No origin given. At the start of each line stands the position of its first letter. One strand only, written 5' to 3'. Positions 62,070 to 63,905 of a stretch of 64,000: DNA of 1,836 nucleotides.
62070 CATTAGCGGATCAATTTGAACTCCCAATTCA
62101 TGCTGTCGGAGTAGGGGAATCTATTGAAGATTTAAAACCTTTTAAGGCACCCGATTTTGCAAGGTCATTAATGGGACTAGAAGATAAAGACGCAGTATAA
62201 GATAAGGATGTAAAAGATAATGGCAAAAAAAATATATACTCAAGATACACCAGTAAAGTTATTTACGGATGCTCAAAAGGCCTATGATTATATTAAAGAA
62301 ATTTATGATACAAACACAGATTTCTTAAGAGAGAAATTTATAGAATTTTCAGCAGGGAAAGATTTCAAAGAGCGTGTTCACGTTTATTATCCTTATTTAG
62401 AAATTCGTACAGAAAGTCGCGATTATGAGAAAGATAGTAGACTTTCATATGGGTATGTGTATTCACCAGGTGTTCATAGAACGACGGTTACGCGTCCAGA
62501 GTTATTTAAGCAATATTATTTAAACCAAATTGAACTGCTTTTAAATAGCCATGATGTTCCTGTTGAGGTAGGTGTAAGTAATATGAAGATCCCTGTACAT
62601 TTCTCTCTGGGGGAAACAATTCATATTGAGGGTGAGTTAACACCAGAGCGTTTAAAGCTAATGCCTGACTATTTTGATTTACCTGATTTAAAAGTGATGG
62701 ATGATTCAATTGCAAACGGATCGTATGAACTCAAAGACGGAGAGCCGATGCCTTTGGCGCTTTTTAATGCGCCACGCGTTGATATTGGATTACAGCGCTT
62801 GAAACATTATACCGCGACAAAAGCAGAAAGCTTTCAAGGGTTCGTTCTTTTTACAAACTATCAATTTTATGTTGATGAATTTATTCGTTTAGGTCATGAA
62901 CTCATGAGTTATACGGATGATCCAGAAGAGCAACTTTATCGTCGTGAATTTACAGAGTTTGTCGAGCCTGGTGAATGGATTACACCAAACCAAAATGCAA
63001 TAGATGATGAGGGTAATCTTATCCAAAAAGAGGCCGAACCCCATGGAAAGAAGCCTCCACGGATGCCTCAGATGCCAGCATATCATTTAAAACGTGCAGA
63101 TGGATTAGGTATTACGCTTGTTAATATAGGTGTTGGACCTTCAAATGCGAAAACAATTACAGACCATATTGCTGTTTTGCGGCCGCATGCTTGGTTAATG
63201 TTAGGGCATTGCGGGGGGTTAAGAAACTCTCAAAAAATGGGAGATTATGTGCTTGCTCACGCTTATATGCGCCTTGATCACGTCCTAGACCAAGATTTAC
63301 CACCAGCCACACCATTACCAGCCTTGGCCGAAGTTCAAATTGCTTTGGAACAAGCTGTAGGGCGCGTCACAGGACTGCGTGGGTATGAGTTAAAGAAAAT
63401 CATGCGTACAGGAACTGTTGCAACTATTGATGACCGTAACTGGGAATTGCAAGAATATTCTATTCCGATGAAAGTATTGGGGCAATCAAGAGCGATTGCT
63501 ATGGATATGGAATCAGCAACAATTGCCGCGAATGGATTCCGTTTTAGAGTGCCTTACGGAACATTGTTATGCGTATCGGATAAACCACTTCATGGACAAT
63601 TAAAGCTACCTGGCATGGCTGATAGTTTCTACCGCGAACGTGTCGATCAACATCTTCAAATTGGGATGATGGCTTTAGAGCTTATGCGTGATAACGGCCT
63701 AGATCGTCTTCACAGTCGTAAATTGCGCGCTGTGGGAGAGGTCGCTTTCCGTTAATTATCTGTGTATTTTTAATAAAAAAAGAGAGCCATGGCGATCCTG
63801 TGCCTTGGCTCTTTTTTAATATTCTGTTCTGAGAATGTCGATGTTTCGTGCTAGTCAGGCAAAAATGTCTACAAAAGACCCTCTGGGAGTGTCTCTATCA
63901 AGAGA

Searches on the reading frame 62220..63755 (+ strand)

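Call 64: search_protein_families(library=pfam, proteins=[window:62220-63755:+], max_evalue=0.001)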
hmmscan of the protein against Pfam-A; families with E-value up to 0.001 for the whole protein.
window:62220-63755:+ (511 aa): 2 families
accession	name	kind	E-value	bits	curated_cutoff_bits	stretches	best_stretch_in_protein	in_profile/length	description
PF10423.15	AMNp_N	-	2.9e-48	163.9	27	1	21-175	2-153/154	Bacterial AMP nucleoside phosphorylase N-terminus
PF01048.26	PNP_UDP_1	-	5.2e-17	62.5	25.1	1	289-458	35-202/233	Phosphorylase superfamily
